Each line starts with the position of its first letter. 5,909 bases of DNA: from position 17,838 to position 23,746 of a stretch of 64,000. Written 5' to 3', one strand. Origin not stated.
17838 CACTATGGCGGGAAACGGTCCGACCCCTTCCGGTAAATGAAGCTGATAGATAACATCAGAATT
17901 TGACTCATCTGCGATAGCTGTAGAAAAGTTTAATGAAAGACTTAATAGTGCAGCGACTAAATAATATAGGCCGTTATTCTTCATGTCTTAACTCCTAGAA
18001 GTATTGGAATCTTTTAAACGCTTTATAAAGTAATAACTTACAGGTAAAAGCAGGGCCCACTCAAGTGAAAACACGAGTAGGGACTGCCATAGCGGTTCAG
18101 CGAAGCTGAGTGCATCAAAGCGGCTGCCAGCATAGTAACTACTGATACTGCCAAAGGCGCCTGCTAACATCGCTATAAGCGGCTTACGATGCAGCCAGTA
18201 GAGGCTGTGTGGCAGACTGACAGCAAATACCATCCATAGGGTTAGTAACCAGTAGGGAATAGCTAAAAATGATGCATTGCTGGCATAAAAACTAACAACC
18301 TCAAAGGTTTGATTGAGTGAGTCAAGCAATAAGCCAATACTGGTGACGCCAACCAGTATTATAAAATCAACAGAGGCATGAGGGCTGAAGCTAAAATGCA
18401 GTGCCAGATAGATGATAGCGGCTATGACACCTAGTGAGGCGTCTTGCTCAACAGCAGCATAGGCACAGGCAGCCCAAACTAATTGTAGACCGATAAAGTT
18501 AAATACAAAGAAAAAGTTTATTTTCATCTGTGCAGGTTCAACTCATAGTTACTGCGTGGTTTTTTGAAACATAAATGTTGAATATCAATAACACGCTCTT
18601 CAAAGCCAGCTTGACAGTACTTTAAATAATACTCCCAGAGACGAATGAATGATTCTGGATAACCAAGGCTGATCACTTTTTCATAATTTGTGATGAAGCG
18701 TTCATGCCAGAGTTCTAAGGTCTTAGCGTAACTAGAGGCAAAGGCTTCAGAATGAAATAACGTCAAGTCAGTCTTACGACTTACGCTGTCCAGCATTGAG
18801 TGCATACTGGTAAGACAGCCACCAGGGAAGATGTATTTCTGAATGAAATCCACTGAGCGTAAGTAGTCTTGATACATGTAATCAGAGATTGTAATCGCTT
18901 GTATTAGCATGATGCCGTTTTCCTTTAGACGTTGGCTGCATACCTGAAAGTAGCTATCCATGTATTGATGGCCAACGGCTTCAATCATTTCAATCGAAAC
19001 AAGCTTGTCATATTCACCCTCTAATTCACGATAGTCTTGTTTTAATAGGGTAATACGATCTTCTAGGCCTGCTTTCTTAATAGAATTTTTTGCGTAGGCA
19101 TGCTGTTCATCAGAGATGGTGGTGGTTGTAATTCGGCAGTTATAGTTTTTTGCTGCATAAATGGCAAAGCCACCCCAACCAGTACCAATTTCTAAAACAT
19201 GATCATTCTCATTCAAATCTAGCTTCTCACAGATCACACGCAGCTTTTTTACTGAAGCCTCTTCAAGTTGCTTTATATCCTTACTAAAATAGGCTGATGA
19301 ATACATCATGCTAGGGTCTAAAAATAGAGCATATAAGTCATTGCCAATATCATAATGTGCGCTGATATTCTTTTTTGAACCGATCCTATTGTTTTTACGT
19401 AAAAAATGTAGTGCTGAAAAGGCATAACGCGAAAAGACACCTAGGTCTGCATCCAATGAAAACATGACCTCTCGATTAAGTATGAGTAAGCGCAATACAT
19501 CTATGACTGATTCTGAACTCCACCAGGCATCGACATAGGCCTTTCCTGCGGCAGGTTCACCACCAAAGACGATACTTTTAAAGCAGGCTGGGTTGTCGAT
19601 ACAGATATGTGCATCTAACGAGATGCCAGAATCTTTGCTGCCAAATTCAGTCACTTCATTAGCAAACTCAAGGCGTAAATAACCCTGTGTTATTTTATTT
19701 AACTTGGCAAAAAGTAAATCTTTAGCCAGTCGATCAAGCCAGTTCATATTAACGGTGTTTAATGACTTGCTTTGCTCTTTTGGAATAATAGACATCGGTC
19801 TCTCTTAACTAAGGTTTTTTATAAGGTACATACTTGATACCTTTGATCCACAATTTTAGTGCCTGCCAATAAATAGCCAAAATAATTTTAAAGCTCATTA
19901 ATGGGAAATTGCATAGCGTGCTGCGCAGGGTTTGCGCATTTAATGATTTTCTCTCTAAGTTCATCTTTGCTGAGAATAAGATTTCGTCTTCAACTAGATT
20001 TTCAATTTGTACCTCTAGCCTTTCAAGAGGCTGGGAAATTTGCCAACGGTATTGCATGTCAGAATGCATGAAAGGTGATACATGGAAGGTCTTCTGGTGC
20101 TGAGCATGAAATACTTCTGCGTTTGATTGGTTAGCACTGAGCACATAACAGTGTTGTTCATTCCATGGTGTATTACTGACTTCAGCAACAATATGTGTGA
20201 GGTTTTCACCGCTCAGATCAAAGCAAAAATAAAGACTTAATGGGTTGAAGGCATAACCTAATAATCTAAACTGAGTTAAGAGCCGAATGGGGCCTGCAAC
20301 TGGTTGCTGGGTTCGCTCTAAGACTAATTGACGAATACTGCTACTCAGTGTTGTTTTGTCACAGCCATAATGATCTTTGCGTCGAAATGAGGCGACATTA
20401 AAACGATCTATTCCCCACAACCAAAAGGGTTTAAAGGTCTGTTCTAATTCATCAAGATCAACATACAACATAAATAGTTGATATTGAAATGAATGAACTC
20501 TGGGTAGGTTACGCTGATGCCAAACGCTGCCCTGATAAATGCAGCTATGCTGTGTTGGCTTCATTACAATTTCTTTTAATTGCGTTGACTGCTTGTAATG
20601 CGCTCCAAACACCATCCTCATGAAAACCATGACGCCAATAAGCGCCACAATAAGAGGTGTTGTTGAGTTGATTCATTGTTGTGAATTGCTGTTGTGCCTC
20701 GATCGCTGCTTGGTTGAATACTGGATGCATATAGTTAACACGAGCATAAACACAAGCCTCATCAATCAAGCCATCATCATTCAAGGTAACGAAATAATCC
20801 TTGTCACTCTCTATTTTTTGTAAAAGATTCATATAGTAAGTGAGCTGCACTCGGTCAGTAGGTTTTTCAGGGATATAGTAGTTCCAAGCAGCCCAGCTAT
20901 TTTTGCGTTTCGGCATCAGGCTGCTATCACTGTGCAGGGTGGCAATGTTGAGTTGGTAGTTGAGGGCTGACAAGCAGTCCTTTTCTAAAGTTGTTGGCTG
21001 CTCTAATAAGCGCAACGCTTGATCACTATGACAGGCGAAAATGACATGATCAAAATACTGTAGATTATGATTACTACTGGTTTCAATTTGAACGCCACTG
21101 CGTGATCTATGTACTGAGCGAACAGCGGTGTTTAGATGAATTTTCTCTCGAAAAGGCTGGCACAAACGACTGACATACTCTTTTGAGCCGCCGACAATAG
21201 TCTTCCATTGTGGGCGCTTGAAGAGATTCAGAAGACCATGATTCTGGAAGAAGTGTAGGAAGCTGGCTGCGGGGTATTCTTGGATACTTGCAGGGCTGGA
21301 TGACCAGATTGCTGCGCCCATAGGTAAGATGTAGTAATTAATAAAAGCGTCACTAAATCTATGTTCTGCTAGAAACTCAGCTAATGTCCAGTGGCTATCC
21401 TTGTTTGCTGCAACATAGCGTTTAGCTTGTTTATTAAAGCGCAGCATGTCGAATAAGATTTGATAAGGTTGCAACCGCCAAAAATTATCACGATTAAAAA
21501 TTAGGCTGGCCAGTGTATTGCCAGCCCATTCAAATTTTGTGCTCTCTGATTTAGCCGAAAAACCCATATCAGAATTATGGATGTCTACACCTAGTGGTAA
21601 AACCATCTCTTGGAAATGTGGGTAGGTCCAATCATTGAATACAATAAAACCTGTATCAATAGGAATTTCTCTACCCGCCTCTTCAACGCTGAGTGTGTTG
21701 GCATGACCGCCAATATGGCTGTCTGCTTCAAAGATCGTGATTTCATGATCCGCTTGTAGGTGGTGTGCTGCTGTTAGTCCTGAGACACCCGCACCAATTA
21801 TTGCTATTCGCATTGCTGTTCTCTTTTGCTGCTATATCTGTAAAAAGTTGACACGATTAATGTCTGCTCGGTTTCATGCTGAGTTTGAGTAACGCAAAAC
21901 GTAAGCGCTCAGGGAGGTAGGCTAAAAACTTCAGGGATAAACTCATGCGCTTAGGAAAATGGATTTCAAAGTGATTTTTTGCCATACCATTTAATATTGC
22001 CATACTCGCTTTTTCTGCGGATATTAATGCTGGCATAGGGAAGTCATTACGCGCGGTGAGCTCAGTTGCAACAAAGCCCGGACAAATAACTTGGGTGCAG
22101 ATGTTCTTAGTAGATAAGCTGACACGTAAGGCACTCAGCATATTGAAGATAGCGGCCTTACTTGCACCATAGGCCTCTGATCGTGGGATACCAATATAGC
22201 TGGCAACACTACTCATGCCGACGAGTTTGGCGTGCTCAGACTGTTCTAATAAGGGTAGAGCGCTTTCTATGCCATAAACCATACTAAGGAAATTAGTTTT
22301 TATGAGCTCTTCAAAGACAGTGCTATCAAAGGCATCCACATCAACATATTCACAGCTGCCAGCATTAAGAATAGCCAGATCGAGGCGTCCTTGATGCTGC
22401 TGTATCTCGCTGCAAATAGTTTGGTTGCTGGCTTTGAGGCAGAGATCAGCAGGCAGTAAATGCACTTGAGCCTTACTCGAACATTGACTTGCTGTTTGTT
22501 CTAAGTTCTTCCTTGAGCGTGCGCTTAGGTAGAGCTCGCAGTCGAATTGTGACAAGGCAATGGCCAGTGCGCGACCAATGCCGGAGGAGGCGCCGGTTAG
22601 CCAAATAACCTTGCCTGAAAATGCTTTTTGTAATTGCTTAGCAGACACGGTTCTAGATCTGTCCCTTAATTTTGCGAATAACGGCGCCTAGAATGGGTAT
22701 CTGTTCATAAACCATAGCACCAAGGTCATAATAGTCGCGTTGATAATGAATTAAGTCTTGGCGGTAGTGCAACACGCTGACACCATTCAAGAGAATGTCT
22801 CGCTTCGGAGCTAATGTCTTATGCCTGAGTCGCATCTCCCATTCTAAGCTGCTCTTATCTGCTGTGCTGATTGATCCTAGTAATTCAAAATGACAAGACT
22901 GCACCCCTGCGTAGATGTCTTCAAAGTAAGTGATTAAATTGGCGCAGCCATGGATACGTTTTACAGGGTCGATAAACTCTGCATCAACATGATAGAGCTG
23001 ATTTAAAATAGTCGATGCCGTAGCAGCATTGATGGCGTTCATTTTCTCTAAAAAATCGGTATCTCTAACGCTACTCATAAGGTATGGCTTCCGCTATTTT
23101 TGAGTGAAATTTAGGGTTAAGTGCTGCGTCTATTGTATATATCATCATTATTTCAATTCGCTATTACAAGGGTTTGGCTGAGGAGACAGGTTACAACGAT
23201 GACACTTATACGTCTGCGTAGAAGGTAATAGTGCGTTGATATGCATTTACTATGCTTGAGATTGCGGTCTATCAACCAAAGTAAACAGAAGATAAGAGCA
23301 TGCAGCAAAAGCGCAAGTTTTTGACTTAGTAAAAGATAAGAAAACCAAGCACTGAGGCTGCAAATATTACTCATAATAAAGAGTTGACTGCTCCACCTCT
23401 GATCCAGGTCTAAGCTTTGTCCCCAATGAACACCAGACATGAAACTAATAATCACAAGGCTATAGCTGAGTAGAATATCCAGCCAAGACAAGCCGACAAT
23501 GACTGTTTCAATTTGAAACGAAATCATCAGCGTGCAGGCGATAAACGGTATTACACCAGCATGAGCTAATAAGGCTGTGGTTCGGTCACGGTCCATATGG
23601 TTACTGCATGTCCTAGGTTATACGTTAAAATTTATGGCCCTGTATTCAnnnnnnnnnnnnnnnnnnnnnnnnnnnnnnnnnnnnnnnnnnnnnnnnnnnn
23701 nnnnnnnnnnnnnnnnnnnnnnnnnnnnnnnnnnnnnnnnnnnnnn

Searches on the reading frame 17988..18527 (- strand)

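Call 9: search_protein_families(library=pfam, proteins=[window:17988-18527:-], max_evalue=0.0001)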
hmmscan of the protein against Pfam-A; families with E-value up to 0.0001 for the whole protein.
window:17988-18527:- (179 aa): 1 family
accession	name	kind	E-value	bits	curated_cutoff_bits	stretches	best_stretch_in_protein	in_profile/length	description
PF11086.13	DUF2878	-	1.6e-35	123.1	27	1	8-163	2-154/154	Protein of unknown function (DUF2878)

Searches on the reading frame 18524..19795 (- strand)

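Call 9: search_protein_families(library=pfam, proteins=[window:18524-19795:-], max_evalue=0.0001)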
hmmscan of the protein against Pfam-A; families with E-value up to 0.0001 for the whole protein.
window:18524-19795:- (423 aa): 7 families
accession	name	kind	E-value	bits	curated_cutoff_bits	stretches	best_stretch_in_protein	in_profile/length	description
PF02353.26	CMAS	-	6.2e-86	288.5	27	1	140-407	6-272/273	Mycolic acid cyclopropane synthetase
PF13649.12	Methyltransf_25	-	3.7e-11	44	27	1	200-294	1-97/97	Methyltransferase domain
PF08241.18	Methyltransf_11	-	4.2e-08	34.2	21.2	1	201-298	1-95/95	Methyltransferase domain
PF08242.18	Methyltransf_12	-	1.4e-07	32.6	30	1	201-295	1-97/98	Methyltransferase domain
PF13489.12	Methyltransf_23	-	1.8e-07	31.5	27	1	194-306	20-124/164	Methyltransferase domain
PF13847.12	Methyltransf_31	-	8.2e-07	29.2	27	1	195-302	2-113/145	Methyltransferase domain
PF02475.24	TRM5-TYW2_MTfase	-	9.3e-05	22.9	28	0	194-310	34-147/164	TRM5/TYW2 methyltransferase domain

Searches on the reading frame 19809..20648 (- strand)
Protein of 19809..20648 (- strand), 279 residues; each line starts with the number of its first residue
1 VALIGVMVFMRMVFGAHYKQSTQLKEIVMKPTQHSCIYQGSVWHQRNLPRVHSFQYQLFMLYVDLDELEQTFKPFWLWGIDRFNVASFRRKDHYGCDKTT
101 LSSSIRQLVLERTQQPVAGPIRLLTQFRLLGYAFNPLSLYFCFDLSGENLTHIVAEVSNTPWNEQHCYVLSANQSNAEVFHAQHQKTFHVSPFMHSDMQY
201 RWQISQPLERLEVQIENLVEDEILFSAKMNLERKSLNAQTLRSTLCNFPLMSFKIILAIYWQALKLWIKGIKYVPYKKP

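Call 9: search_protein_families(library=pfam, proteins=[window:19809-20648:-], max_evalue=0.0001)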
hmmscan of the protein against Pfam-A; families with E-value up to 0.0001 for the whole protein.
window:19809-20648:- (279 aa): 1 family
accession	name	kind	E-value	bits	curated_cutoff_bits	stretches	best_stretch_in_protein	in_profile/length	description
PF07103.16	DUF1365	-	1.6e-81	273.9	25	1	37-278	1-234/235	Protein of unknown function (DUF1365)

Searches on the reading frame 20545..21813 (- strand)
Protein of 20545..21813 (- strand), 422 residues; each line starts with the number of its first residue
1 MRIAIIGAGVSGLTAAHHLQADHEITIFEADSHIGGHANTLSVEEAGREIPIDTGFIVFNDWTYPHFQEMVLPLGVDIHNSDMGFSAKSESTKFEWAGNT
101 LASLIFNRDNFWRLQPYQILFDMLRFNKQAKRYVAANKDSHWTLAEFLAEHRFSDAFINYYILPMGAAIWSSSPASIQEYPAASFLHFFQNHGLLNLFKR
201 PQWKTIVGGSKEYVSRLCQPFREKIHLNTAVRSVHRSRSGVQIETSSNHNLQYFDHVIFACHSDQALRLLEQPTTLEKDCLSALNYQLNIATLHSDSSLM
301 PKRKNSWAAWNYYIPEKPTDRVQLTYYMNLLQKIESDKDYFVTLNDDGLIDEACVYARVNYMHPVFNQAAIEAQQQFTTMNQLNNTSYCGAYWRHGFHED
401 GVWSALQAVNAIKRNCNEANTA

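Call 9: search_protein_families(library=pfam, proteins=[window:20545-21813:-], max_evalue=0.0001)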
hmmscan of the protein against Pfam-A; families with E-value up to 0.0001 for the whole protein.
window:20545-21813:- (422 aa): 4 families
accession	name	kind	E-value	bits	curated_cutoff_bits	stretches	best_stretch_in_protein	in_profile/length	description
PF01593.30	Amino_oxidase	-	8.9e-23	81.7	19.8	1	10-275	1-267/443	Flavin containing amine oxidoreductase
PF13450.12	NAD_binding_8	-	2.7e-14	53.6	21.9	1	5-71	1-65/68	NAD(P)-binding Rossmann-like domain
PF01266.30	DAO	-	3.6e-09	37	27.9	1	2-38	1-38/353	FAD dependent oxidoreductase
PF13454.12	NAD_binding_9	-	8.8e-05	23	21.8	0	4-36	1-38/155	FAD-NAD(P)-binding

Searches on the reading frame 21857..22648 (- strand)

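Call 9: search_protein_families(library=pfam, proteins=[window:21857-22648:-], max_evalue=0.0001)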
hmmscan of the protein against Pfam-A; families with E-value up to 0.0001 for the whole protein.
window:21857-22648:- (263 aa): 3 families
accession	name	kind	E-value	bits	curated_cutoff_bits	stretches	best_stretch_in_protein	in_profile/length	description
PF00106.31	adh_short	-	2.4e-38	132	26.6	1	13-200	1-189/195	short chain dehydrogenase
PF13561.12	adh_short_C2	-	9.8e-28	97.8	27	1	19-202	1-185/236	Enoyl-(Acyl carrier protein) reductase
PF08659.16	KR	-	2.8e-07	31.1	22.6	1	15-167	3-156/180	KR domain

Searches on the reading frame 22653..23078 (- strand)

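Call 9: search_protein_families(library=pfam, proteins=[window:22653-23078:-], max_evalue=0.0001)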
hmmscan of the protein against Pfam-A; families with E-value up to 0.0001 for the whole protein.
window:22653-23078:- (141 aa): 1 family
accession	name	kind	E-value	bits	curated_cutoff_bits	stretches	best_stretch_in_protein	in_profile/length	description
PF12680.13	SnoaL_2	-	4.2e-09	37.4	27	1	14-110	6-99/102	SnoaL-like domain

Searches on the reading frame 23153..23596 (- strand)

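Call 9: search_protein_families(library=pfam, proteins=[window:23153-23596:-], max_evalue=0.0001)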
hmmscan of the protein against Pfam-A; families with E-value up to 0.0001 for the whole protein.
window:23153-23596:- (147 aa): 1 family
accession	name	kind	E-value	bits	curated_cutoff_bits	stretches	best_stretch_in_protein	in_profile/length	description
PF11911.13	DUF3429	-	1.1e-26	94.3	39.1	1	6-140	4-141/144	Protein of unknown function (DUF3429)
